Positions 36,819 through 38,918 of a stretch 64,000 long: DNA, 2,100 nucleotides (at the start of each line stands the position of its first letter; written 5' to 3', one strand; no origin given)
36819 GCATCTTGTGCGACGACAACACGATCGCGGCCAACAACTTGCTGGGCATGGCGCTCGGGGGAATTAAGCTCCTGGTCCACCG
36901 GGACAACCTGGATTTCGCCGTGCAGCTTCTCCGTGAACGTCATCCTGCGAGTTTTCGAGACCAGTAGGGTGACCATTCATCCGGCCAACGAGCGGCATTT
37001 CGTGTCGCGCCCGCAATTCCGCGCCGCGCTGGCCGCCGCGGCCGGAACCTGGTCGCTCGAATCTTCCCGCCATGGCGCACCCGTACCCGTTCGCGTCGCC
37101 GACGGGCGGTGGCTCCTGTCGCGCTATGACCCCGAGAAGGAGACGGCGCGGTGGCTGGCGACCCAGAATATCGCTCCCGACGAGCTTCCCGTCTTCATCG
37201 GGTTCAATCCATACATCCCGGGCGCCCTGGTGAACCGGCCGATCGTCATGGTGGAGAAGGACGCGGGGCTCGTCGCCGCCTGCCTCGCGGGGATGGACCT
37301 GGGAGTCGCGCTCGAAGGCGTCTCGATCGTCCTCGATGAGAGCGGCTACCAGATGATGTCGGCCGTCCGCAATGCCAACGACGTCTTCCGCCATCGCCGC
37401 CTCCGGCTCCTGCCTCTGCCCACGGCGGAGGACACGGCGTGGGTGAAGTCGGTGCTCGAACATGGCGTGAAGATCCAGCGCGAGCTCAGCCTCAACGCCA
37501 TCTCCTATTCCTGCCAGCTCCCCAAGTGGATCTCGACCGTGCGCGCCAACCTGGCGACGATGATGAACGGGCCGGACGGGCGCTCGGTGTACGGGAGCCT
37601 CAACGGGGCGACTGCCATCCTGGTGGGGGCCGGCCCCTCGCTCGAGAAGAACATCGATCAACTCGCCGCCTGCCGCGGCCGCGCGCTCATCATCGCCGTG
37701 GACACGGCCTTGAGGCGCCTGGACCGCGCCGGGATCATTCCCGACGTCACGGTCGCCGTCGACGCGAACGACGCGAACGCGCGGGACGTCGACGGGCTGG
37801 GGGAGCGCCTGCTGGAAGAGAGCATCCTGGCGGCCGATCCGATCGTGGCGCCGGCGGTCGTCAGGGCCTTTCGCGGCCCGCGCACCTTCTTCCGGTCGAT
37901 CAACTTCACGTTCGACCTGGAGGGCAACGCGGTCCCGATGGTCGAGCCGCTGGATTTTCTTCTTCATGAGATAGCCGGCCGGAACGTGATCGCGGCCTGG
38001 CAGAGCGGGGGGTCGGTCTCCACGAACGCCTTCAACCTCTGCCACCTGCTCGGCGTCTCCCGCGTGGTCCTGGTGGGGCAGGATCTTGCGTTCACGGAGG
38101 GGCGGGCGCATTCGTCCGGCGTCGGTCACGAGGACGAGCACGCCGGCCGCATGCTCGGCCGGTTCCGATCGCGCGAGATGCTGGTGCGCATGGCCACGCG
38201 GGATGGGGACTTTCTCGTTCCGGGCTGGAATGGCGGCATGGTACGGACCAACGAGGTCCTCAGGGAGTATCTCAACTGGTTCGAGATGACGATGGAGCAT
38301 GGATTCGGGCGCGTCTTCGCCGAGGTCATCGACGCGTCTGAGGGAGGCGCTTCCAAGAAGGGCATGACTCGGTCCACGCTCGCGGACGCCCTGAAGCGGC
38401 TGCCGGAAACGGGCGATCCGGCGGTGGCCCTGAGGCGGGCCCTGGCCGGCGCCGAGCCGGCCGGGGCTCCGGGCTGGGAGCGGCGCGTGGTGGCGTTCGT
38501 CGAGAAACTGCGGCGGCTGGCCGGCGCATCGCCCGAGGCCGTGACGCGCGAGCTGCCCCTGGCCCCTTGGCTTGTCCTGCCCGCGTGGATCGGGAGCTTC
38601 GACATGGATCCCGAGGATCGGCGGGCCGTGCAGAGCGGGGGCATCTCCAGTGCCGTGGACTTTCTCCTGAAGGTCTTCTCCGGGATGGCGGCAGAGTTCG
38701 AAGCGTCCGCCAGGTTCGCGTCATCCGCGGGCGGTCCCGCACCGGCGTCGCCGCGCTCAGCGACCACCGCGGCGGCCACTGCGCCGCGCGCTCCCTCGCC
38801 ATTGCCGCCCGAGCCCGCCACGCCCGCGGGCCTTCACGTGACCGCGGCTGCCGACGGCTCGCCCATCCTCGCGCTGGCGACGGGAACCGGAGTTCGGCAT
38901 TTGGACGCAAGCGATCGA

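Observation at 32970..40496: Island of Maf-like (MptE-like / DUF115) genes: four modules in three genes, including an 1175-aa tandem fusion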

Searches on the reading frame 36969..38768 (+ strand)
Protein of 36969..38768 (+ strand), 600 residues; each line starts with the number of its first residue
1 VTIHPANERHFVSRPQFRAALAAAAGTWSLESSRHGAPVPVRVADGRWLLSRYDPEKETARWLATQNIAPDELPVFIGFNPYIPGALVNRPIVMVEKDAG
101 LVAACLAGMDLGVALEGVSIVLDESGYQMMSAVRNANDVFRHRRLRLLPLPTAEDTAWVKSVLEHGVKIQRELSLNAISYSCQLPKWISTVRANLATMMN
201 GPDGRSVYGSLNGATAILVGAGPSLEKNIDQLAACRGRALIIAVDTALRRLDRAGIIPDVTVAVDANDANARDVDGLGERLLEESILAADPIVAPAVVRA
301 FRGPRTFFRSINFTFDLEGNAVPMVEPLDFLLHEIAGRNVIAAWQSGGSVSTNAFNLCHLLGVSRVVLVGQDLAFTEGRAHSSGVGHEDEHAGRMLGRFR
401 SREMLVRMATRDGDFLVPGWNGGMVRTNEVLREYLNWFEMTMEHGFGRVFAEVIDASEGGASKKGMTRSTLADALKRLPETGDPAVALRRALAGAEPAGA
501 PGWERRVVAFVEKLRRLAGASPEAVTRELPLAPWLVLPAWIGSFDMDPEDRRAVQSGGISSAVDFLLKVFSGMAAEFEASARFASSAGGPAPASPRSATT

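Call 63: search_solved_structures(query=A1, max_evalue=0.01, show_alignments=1)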
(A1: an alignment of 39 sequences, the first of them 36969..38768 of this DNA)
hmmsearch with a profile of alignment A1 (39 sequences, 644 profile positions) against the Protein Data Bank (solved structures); distinct sequences matched with E-value up to 0.01: 3.
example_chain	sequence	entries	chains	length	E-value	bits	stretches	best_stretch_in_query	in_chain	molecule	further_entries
5mu5_A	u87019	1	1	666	1.3e-23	86.5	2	238-392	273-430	Uncharacterized protein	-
8sd5_A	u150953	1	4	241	8.4e-10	40.9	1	215-287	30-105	6-hydroxymethyl-7,8-dihydropterin pyrophosphokinase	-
8sbu_A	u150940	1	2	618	3.5e-09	38.8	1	215-287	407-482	Maltose/maltodextrin-binding periplasmic protein,6-hydroxymethyl-7,8-dihydropterin pyropho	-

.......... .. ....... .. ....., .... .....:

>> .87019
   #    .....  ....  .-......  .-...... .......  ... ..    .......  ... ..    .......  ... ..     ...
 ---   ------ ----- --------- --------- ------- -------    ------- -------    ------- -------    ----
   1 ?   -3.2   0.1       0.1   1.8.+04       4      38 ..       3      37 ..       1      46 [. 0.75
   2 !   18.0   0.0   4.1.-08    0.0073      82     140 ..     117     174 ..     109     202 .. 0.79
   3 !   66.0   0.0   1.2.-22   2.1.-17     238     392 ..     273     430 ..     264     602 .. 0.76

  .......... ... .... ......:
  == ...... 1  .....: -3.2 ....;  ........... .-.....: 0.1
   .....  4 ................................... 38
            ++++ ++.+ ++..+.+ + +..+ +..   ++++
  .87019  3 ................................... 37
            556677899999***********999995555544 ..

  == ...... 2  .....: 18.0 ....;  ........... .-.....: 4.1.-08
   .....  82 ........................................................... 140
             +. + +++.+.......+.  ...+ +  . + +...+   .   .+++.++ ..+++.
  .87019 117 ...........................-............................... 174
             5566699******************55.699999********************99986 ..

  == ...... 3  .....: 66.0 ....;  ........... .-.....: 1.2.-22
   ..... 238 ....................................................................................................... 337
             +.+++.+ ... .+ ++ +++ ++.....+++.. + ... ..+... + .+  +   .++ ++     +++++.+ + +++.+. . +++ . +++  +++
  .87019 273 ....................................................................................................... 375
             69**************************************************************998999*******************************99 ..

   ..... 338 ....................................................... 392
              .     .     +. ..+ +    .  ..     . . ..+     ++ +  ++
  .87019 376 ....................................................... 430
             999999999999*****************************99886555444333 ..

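Call 75: find_related_loci(query=A3, collection=metagenome_contigs, flank=10000)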
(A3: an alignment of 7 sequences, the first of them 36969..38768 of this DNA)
Query A3 (600 aa) in metagenome_contigs; peptide patterns used: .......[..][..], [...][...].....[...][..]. (x = any residue, [..] = any of these).
578 stretches matched a pattern; 388 encode a relative of the query (tblastn E <= 1e-3); the best 80 are kept; 80 distinct loci.
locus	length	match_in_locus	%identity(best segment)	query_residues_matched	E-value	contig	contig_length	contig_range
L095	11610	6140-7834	46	7-573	1e-161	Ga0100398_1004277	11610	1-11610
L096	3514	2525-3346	43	211-488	8e-48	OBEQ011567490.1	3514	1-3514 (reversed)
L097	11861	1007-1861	33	187-480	5e-42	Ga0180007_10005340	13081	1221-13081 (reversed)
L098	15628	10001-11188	29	65-474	7e-39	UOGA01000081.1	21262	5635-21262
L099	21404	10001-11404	27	22-514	7e-37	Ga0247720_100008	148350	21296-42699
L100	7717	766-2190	25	22-512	4e-37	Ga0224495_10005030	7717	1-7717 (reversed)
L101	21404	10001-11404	27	22-514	1e-36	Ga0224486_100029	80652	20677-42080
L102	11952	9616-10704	30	92-474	1e-36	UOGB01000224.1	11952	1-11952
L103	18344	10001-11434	26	32-518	3e-35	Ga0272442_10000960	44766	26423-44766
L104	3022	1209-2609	25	24-498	3e-35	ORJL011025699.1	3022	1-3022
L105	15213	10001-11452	27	27-516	4e-33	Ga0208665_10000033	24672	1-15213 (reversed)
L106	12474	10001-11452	27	27-516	4e-33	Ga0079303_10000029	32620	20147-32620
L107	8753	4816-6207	25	51-525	1e-32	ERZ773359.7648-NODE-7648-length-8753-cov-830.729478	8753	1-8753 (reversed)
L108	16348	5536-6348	36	190-474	3e-32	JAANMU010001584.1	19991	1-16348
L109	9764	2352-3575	27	49-477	5e-32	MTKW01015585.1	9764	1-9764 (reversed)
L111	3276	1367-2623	28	47-480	2e-30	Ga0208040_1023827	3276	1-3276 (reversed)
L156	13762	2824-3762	27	187-524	7e-26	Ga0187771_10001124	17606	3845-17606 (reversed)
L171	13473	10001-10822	27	187-480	3e-25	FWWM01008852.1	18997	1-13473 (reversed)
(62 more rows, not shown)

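Call 79: search_protein_families(library=pfam, proteins=[L171:2429-3694:+, L171:3715-4899:+, L171:5493-6920:+, L171:6895-7911:+, L171:7915-9507:+, L171:9497-11242:+, L171:11957-13129:-, L111:1133-3052:+], max_evalue=0.001)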
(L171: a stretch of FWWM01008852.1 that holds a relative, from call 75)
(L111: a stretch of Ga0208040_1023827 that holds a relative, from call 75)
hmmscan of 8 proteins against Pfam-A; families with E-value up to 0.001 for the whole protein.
L171:2429-3694:+ (422 aa): 3 families
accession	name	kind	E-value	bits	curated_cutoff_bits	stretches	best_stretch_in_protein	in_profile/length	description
PF03949.21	Malic_M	-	3.1e-30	105.8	23.5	1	170-391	3-257/258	Malic enzyme, NAD binding domain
PF00390.24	malic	-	2e-27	96.6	23.1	2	24-122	2-122/182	Malic enzyme, N-terminal domain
PF00208.27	ELFV_dehydrog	-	2.1e-05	24.8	23.4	1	179-281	21-130/241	Glutamate/Leucine/Phenylalanine/Valine dehydrogenase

L171:3715-4899:+ (395 aa): 3 families
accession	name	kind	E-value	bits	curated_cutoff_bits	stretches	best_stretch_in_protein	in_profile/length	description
PF07719.23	TPR_2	-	8.6e-06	25.9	27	0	33-61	5-33/34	Tetratricopeptide repeat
PF13414.12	TPR_11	-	0.00023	21.2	26.8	0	107-126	1-20/42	TPR repeat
PF13174.12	TPR_6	-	0.00034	21.5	26.3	0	39-62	10-33/33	Tetratricopeptide repeat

L171:5493-6920:+ (476 aa): 2 families
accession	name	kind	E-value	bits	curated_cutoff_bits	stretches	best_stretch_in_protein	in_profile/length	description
PF06968.18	BATS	-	1.4e-20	73.7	22.2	1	279-385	1-87/88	Biotin and Thiamin Synthesis associated domain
PF04055.27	Radical_SAM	-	2.4e-13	51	29.5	1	96-244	3-146/166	Radical SAM superfamily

L171:6895-7911:+ (339 aa): 3 families
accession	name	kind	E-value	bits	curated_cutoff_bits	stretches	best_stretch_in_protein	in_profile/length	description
PF04055.27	Radical_SAM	-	3.7e-23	83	29.5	1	50-208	1-164/166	Radical SAM superfamily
PF06968.18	BATS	-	8e-06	26.4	22.2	1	223-284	5-62/88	Biotin and Thiamin Synthesis associated domain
PF13353.11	Fer4_12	-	0.00042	21.1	22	1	52-139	11-99/137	4Fe-4S single cluster domain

L171:7915-9507:+ (531 aa): 2 families
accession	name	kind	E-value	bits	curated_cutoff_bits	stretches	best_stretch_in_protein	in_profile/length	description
PF00905.27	Transpeptidase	-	2.6e-62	211.2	22.1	1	224-522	1-298/299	Penicillin binding protein transpeptidase domain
PF03717.20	PBP_dimer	-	3.7e-08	34.4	24.4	1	57-190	5-158/180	Penicillin-binding Protein dimerisation domain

L171:9497-11242:+ (582 aa): 1 family
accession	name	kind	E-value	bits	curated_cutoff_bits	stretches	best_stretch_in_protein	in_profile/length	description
PF01973.23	MptE-like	-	2.4e-42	145.1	34.6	1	171-342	1-169/171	6-hydroxymethylpterin diphosphokinase MptE-like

L171:11957-13129:- (391 aa): 3 families
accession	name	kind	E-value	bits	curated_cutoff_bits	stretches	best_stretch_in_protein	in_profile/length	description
PF02767.21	DNA_pol3_beta_2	-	3.9e-17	63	27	1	146-261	2-116/116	DNA polymerase III beta subunit, central domain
PF02768.20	DNA_pol3_beta_3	-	1.3e-16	60.9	27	1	265-387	3-121/121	DNA polymerase III beta subunit, C-terminal domain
PF00712.24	DNA_pol3_beta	-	6.4e-13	49.4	24.4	1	6-102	1-95/120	DNA polymerase III beta subunit, N-terminal domain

L111:1133-3052:+ (640 aa): 1 family
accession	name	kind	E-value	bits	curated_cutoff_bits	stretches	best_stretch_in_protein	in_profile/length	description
PF01973.23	MptE-like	-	3.8e-43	147.7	34.6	1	226-395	1-170/171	6-hydroxymethylpterin diphosphokinase MptE-like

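Call 80: search_protein_families(library=pfam, proteins=[L156:705-2306:+, L156:2278-4065:+, L156:4136-5224:-, L156:5868-7046:-, L156:6998-7861:-, L156:7865-9364:-, L156:9409-10404:-, L156:11104-11892:+], max_evalue=0.001)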
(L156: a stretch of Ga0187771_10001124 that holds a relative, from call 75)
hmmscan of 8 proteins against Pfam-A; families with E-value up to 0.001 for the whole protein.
L156:705-2306:+ (534 aa): 2 families
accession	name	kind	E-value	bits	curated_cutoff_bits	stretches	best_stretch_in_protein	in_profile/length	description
PF00905.27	Transpeptidase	-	1.2e-68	231.9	22.1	1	213-521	1-298/299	Penicillin binding protein transpeptidase domain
PF03717.20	PBP_dimer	-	6.8e-05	23.8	24.4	1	45-164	3-126/180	Penicillin-binding Protein dimerisation domain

L156:2278-4065:+ (596 aa): 1 family
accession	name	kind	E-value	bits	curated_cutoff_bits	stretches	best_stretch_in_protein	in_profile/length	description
PF01973.23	MptE-like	-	1.1e-40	139.6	34.6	1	186-354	2-169/171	6-hydroxymethylpterin diphosphokinase MptE-like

L156:4136-5224:- (363 aa): 1 family
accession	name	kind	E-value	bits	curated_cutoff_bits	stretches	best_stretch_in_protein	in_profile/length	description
PF04620.18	FlaA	-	4.9e-42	144.6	25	1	100-299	29-225/230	Flagellar filament outer layer protein Flaa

L156:5868-7046:- (393 aa): 1 family
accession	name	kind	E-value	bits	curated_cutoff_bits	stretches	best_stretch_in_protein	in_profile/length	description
PF01520.23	Amidase_3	-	7.1e-42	143.8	27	1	166-381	1-173/174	N-acetylmuramoyl-L-alanine amidase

L156:6998-7861:- (288 aa): 1 family
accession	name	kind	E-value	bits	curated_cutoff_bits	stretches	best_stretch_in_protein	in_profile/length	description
PF03309.20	Pan_kinase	-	7e-55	186.5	24.7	1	28-238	2-204/205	Type III pantothenate kinase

L156:7865-9364:- (500 aa): 2 families
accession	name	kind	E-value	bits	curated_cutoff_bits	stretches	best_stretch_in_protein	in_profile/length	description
PF02934.20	GatB_N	-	1.8e-124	414.8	23.4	1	16-298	2-276/277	GatB/GatE catalytic domain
PF02637.23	GatB_Yqey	-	9.2e-45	152.6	27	1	361-500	12-148/148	GatB domain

L156:9409-10404:- (332 aa): 2 families
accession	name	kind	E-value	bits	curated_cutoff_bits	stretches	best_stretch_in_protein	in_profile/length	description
PF02882.25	THF_DHG_CYH_C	-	6.1e-57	191.8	27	1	178-327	5-158/160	Tetrahydrofolate dehydrogenase/cyclohydrolase, NAD(P)-binding domain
PF00763.28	THF_DHG_CYH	-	1.4e-37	128.9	32.8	1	56-171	1-115/115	Tetrahydrofolate dehydrogenase/cyclohydrolase, catalytic domain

L156:11104-11892:+ (263 aa): 7 families
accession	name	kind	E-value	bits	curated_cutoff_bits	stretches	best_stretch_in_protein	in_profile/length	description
PF13649.12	Methyltransf_25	-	6.3e-16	59.3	27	1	42-131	1-97/97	Methyltransferase domain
PF08241.18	Methyltransf_11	-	7e-14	52.7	21.2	1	43-134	1-94/95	Methyltransferase domain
PF13847.12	Methyltransf_31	-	6.5e-13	49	27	1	38-139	3-113/145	Methyltransferase domain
PF13489.12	Methyltransf_23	-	2.4e-12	47.3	27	1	28-138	11-119/164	Methyltransferase domain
PF08242.18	Methyltransf_12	-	1e-11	45.9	30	1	43-133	1-98/98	Methyltransferase domain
PF05175.20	MTS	-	2.1e-05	24.7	23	1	29-135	23-138/170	Methyltransferase small domain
PF01728.25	FtsJ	-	0.00022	21.6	24.1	1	40-106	23-97/181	FtsJ-like methyltransferase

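Call 83: predict_structure(alignment_id=A1)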
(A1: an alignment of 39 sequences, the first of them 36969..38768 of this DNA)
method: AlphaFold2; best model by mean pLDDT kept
length: 600 residues; sequences in the alignment: 39
mean_pLDDT: 85.1   pTM: 0.84
mean pLDDT of the five models: 85.1, 82.4, 82.3, 82.0, 80.3
residues with pLDDT >= 90: 326; 70-90: 185; 50-70: 63; < 50: 26
segments of 3 or more residues with pLDDT < 50: 317-319, 403-411, 594-600
pLDDT, mean of each block of 10 residues (from residue 1): 83 80 90 96 93 96 94 94 93 95 94 89 88 75 86 92 93 81 87 91 88 96 94 94 96 96 89 91 94 93 80 54 70 76 73 93 96 89 75 55 48 82 92 90 83 95 96 92 93 86 91 94 88 69 55 67 92 92 78 43
secondary structure, 60 per line:
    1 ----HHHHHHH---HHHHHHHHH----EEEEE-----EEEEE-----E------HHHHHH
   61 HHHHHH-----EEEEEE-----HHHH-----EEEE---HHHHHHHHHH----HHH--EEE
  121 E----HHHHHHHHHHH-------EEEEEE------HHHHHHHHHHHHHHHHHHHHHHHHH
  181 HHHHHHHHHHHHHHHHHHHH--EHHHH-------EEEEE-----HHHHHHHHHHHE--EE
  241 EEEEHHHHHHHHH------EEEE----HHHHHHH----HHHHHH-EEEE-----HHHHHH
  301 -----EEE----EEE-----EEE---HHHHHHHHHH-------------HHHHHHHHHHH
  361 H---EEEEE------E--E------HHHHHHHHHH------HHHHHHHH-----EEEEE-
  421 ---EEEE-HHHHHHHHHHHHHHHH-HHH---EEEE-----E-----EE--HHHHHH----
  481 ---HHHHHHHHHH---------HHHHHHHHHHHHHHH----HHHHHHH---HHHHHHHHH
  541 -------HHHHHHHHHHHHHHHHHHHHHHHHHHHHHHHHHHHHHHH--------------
elements in order: H5-11 H15-23 E28-32 E38-42 H55-66 E72-77 H83-86 E92-95 H99-108 E118-121 H126-136 E144-149 H156-200 H204-207 E215-219 H225-235 E239-244 H245-253 E260-263 H268-274 H279-284 E286-289 H295-300 E306-308 E313-315 E321-323 H327-336 H350-361 E365-369 H386-395 H402-409 E415-419 E424-427 H429-444 E452-455 H471-476 H484-493 H503-517 H522-528 H532-540 H548-586

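Call 86: fold_search(model_id=the predicted structure, library=pdb)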
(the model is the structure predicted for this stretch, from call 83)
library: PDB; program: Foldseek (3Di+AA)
matches with E <= 10: 874; with E <= 0.001: 7
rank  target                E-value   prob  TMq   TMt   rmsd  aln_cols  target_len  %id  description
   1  5mu5                  6.8e-21  1.00  0.51  0.49   9.8       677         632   16  Structure of MAf glycosyltransferase from Magnetospirillum magneticum AMB-1 (released 2017-11-15)
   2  8sbu_A                3.3e-05  1.00  0.23  0.24  11.9       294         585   15  Crystal structure of MBP fusion with HPPK from Methanocaldococcus jannaschii (released 2024-07-03)
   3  8sd5_A                9.8e-05  1.00  0.22  0.53   4.9       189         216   17  Crystal structure of HPPK from Methanocaldococcus jannaschii (released 2024-07-03)
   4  8sd5_C                1.3e-04  1.00  0.21  0.53   5.3       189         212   17  Crystal structure of HPPK from Methanocaldococcus jannaschii (released 2024-07-03)
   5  8sbu_B                2.1e-04  1.00  0.23  0.24  12.2       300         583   14  Crystal structure of MBP fusion with HPPK from Methanocaldococcus jannaschii (released 2024-07-03)
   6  8sd5_B                2.6e-04  1.00  0.22  0.55   8.1       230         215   15  Crystal structure of HPPK from Methanocaldococcus jannaschii (released 2024-07-03)
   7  9hmy                  4.5e-04  0.97  0.16  0.27  14.3       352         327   13  Structure of Mycobacterium tuberculosis SteA (Rv1697), a cell division regulator (released 2025-07-30)
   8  9hmz_D                1.4e-03  0.82  0.15  0.25  20.1       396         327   11  Structure of Corynebacterium glutamicum SteA, a cell division regulator (released 2025-07-30)
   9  9hmz_A                4.4e-03  0.63  0.14  0.24  20.6       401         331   11  Structure of Corynebacterium glutamicum SteA, a cell division regulator (released 2025-07-30)
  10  6u9d_B                5.8e-03  0.18  0.11  0.11  18.3       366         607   10  Saccharomyces cerevisiae acetohydroxyacid synthase (released 2020-07-15)
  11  5x6z_A                7.6e-03  0.12  0.12  0.10  23.0       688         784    9  Crystal structure of Rice Dwarf Virus P5 in complex with GTP and GDP (released 2018-02-28)
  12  3odp                  9.4e-03  0.21  0.12  0.16  17.0       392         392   12  Crystal structure of a putative tagatose-6-phosphate ketose/aldose isomerase (NT01CX_0292) from CLOSTRIDIUM NOVYI NT at  (released 2010-12-01)
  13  6u9d_M                9.9e-03  0.14  0.11  0.11  18.1       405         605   11  Saccharomyces cerevisiae acetohydroxyacid synthase (released 2020-07-15)
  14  5x6z_B                1.4e-02  0.14  0.14  0.12  20.8       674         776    9  Crystal structure of Rice Dwarf Virus P5 in complex with GTP and GDP (released 2018-02-28)
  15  7ypd_A                1.7e-02  0.38  0.14  0.27  15.6       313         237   13  Discovery and characterization of a new carbonyl reductase from Rhodotorula toluroides reducing fluoroketones, and X-r (released 2024-02-07)
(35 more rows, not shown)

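Call 93: find_homologous_proteins(query=L156:2326-4065:+, max_evalue=1e-20)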
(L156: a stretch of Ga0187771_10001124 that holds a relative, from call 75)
Query L156:2326-4065:+ (580 aa): 852 proteins with E <= 1e-20 among 8000 candidates; the best 120 are listed.
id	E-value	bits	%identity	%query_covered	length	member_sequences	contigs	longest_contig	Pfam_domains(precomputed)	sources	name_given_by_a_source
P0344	0.0e+0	1295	99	100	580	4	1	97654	PF01973.24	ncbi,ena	-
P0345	3.6e-267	905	70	100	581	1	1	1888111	PF01973.24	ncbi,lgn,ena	-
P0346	1.3e-257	874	67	99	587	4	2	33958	PF01973.24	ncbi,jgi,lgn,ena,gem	jgi:hypothetical protein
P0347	1.0e-228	778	61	98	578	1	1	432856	PF01973.24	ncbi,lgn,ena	-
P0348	6.9e-208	710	57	99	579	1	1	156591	PF01973.24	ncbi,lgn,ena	-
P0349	1.4e-187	643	52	99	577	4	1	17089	PF01973.24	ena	-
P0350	1.1e-181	623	51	99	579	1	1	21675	PF01973.24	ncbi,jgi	jgi:hypothetical protein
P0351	1.4e-181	623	50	98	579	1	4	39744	PF01973.24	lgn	-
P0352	2.0e-178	612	55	92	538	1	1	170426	PF01973.24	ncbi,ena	-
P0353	7.1e-178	611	50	97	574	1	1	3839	PF01973.24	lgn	-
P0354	1.6e-177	609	52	96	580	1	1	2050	PF01973.24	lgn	-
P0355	4.4e-175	601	49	99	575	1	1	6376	PF01973.24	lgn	-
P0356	5.4e-173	594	50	98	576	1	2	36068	PF01973.24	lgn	-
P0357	4.6e-171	588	48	98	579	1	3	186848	PF01973.24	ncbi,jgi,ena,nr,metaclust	ncbi:MAG: hypothetical protein A2Y33_10120 [Spirochaetes bacterium GWF1_51_8]|nr:MAG: hypothetical p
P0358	6.3e-170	584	48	99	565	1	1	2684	PF01973.24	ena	-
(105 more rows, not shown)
